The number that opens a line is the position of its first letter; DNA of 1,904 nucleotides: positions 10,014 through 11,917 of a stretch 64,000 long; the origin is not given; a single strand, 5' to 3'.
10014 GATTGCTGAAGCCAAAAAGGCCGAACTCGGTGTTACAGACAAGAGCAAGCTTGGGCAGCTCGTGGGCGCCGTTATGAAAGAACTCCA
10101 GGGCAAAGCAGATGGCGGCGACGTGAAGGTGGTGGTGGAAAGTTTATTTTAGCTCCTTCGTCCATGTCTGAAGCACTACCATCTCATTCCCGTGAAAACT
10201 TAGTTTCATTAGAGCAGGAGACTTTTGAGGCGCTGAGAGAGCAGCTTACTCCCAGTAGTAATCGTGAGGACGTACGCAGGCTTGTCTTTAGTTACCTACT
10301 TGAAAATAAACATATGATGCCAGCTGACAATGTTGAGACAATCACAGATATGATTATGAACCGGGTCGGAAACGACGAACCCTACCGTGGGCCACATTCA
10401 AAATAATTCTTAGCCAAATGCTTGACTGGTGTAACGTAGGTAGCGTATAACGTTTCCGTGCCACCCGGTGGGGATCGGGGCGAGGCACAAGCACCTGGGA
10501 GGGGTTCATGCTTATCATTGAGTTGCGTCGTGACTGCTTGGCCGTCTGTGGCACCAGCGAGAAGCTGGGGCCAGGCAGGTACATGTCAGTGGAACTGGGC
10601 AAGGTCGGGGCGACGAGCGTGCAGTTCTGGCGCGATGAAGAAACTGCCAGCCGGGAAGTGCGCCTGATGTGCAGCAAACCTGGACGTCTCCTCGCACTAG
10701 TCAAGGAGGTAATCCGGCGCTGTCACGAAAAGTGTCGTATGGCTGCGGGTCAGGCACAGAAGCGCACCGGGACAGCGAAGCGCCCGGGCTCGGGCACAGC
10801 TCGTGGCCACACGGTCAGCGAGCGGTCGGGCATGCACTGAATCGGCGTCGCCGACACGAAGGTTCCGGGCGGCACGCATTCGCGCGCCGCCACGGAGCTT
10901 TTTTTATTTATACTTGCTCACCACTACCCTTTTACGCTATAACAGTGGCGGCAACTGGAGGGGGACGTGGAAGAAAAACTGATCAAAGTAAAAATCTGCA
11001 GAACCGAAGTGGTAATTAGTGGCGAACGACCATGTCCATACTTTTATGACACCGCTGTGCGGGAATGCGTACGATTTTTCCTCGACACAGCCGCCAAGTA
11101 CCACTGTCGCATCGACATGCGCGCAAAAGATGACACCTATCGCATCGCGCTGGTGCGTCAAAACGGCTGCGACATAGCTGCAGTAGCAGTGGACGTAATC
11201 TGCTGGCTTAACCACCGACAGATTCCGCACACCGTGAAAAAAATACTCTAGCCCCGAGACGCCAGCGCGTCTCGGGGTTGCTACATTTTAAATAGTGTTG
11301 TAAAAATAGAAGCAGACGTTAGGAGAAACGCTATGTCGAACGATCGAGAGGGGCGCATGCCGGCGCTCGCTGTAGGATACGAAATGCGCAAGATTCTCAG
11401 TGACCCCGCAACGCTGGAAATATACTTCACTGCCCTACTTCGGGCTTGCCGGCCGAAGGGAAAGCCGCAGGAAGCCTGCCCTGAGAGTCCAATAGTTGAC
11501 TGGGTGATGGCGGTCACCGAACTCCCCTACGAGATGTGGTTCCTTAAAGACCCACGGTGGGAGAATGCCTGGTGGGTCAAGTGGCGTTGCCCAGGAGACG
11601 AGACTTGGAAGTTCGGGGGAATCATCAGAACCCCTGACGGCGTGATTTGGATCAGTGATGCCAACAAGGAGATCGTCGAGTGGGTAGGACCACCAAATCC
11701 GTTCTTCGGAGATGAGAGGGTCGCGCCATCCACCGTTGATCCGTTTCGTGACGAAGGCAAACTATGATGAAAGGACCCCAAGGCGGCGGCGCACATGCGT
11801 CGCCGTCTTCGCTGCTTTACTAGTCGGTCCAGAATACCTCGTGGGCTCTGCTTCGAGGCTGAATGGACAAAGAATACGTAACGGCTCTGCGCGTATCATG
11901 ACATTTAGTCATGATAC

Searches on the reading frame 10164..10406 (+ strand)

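Call 6: search_protein_families(library=pfam, max_evalue=1, proteins=[window:10164-10406:+])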
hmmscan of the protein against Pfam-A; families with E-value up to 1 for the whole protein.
window:10164-10406:+ (80 aa): 0 families

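Call 31: search_protein_families(library=phrogs, max_evalue=1, proteins=[window:10164-10406:+])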
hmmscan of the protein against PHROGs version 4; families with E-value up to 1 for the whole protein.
window:10164-10406:+ (80 aa): 1 family
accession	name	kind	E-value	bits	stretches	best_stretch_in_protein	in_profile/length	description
phrog_3161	-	unknown function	0.25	12.5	1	45-68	38-61/71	-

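Call 32: search_protein_families(library=padloc, max_evalue=1, proteins=[window:10164-10406:+])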
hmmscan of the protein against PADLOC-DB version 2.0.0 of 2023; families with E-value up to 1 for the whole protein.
window:10164-10406:+ (80 aa): 0 families

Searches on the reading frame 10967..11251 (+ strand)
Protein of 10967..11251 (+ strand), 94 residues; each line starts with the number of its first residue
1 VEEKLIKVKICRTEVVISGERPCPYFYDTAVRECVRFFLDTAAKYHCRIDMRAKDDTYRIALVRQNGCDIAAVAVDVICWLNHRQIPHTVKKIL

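Call 31: search_protein_families(library=phrogs, max_evalue=1, proteins=[window:10967-11251:+])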
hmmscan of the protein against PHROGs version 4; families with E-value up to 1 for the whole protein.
window:10967-11251:+ (94 aa): 1 family
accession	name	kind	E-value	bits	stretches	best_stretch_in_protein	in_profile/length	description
phrog_15164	-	unknown function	0.26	12.9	1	35-64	84-113/116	-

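Call 32: search_protein_families(library=padloc, max_evalue=1, proteins=[window:10967-11251:+])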
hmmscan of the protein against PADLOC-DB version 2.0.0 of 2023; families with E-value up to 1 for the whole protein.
window:10967-11251:+ (94 aa): 1 family
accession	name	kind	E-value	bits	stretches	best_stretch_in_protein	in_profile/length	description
PDLC00391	SduA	-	0.039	11.1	1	13-64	28-84/402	DUF4263 domain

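Call 45: search_protein_families(library=pfam, max_evalue=0.01, proteins=[window:10967-11251:+])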
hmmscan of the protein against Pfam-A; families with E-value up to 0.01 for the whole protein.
window:10967-11251:+ (94 aa): 0 families

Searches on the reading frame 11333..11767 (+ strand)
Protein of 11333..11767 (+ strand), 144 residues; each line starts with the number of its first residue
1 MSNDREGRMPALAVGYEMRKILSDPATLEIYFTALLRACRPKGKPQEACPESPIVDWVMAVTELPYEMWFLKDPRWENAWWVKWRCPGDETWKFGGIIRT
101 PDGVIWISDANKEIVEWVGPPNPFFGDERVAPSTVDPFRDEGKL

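Call 6: search_protein_families(library=pfam, max_evalue=1, proteins=[window:11333-11767:+])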
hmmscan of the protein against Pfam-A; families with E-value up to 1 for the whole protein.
window:11333-11767:+ (144 aa): 0 families

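Call 31: search_protein_families(library=phrogs, max_evalue=1, proteins=[window:11333-11767:+])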
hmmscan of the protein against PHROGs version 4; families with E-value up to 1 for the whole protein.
window:11333-11767:+ (144 aa): 0 families

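Call 32: search_protein_families(library=padloc, max_evalue=1, proteins=[window:11333-11767:+])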
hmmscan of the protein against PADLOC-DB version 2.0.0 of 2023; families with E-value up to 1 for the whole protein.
window:11333-11767:+ (144 aa): 0 families

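Call 60: find_homologous_proteins(query=window:11333-11767:+, max_evalue=0.01)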
Query window:11333-11767:+ (144 aa): 1 proteins with E <= 0.01 among 8 candidates.
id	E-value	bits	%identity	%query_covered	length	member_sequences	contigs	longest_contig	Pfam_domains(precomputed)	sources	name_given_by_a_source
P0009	6.0e-97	340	100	100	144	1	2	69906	-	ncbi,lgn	-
